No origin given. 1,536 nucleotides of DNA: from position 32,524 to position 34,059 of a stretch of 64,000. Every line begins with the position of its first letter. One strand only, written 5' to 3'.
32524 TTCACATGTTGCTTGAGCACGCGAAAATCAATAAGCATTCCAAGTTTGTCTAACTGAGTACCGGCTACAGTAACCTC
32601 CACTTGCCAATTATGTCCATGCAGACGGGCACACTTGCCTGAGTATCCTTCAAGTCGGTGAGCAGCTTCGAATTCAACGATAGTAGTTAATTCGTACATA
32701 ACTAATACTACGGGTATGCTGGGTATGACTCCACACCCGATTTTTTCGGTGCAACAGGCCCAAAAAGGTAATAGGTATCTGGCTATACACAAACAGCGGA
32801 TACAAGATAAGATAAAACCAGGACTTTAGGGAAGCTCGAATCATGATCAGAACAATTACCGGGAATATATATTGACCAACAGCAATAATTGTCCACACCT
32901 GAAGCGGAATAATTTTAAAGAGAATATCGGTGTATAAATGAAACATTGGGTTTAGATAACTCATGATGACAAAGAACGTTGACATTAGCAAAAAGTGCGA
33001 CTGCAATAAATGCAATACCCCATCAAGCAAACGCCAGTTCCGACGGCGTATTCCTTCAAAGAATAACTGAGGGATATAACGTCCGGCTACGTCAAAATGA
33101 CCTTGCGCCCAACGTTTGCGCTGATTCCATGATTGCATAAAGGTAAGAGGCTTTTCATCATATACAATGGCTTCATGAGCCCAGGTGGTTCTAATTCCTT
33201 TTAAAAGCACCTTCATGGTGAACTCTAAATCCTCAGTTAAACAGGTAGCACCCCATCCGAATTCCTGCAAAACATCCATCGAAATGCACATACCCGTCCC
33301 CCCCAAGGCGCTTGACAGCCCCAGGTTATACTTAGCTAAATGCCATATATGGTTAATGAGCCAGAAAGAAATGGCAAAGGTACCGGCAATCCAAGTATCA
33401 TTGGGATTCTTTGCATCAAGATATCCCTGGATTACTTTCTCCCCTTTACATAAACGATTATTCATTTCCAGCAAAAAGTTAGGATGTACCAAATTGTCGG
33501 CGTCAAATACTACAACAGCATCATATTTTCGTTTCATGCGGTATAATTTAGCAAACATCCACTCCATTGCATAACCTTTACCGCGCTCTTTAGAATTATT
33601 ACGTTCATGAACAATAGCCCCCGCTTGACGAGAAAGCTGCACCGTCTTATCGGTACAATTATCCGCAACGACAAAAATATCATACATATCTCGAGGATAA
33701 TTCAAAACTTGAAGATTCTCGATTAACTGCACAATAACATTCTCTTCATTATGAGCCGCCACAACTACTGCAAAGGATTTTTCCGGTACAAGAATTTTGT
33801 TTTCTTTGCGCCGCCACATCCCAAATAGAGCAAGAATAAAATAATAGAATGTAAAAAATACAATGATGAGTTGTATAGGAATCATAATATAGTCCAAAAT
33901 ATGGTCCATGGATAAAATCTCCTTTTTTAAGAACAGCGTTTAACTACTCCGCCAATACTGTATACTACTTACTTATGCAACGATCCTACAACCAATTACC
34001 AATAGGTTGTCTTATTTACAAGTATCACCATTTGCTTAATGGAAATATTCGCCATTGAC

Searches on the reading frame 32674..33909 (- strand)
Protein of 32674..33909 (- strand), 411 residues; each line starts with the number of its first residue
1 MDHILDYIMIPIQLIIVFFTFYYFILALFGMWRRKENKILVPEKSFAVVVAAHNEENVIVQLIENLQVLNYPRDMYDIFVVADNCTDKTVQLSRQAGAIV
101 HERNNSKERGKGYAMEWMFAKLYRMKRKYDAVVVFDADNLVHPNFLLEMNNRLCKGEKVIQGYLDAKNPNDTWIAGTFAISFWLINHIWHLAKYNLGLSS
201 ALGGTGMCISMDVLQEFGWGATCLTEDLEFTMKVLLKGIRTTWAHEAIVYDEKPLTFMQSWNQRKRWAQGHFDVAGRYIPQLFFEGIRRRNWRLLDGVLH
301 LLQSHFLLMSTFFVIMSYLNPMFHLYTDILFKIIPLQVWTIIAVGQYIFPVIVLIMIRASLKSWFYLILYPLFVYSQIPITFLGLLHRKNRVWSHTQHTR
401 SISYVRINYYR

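Call 21: search_protein_families(library=pfam, proteins=[window:32674-33909:-], max_evalue=0.00001)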
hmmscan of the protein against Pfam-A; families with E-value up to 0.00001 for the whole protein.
window:32674-33909:- (411 aa): 5 families
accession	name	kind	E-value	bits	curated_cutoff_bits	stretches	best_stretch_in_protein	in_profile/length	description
PF13641.12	Glyco_tranf_2_3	-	6.2e-28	98.8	27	1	46-270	3-230/230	Glycosyltransferase like family 2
PF13632.12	Glyco_trans_2_3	-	3.4e-22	79.7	27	1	132-343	2-190/198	Glycosyl transferase family group 2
PF00535.33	Glycos_transf_2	-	1.6e-12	48.1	23.3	1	48-189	2-137/168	Glycosyl transferase family 2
PF13704.12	Glyco_tranf_2_4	-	4.9e-07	30.6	27.5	1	75-142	19-85/98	Glycosyl transferase family 2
PF13506.12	Glyco_transf_21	-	9.6e-07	28.9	21.7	1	125-268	28-173/174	Glycosyl transferase family 21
